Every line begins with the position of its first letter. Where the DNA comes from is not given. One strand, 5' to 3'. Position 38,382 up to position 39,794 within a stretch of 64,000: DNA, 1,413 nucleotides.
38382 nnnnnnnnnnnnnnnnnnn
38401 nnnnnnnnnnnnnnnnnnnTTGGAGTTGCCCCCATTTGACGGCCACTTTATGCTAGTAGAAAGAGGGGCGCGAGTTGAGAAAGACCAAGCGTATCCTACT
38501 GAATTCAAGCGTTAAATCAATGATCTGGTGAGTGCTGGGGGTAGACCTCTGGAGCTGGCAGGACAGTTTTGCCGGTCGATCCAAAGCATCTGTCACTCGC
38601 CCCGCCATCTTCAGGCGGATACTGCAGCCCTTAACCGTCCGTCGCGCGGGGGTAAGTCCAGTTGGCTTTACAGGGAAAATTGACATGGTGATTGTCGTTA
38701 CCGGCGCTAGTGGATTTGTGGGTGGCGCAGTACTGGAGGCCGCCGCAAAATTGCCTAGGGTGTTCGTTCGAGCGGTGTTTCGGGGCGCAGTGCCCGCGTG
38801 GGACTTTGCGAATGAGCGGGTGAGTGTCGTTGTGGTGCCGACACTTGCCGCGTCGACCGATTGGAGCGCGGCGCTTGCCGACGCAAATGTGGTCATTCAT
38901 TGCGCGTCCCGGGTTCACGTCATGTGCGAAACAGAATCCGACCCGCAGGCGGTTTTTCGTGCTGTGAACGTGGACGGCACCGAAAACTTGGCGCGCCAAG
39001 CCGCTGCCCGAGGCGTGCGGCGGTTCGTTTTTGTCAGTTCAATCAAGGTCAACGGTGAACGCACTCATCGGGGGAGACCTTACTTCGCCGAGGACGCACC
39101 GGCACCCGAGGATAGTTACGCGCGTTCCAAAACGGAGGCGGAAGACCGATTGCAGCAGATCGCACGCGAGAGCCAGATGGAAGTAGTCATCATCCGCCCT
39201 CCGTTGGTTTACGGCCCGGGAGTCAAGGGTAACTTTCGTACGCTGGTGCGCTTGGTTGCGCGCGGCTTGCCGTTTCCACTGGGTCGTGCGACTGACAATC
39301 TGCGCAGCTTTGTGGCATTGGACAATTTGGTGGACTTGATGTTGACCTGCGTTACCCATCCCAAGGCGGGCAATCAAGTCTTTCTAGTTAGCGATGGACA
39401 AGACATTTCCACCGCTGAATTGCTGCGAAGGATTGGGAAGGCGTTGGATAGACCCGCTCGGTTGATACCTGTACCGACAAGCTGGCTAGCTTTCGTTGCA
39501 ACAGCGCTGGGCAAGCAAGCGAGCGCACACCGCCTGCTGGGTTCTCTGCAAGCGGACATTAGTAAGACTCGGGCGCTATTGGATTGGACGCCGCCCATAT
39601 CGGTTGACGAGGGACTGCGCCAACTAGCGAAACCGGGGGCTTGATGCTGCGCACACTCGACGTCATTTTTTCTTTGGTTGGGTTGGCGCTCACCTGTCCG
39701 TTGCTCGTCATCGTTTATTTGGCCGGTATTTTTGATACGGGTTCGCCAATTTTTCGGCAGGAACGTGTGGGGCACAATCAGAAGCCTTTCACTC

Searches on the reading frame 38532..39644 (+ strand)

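Call 64: search_protein_families(library=pfam, proteins=[window:38532-39644:+], max_evalue=0.00001)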
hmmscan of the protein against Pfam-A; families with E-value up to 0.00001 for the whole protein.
window:38532-39644:+ (370 aa): 7 families
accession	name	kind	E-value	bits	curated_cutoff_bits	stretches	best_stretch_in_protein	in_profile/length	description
PF01370.27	Epimerase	-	1.9e-30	106.5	20.9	1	54-282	1-233/240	NAD dependent epimerase/dehydratase family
PF01073.25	3Beta_HSD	-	4e-21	75.7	22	1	55-306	1-269/280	3-beta hydroxysteroid dehydrogenase/isomerase family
PF04321.23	RmlD_sub_bind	-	4.4e-18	65.8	27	1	52-315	1-242/287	RmlD substrate binding domain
PF07993.18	NAD_binding_4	-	4.6e-17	62.5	20.1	1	109-236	80-217/258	Male sterility protein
PF13460.12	NAD_binding_10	-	1.5e-16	61.3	27.2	1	58-228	1-148/184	NAD(P)H-binding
PF16363.11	GDP_Man_Dehyd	-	3.8e-10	40.2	27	1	105-364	61-331/332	GDP-mannose 4,6 dehydratase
PF02719.21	Polysacc_synt_2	-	3.2e-07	30.2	20.2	0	100-172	58-130/293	Polysaccharide biosynthesis protein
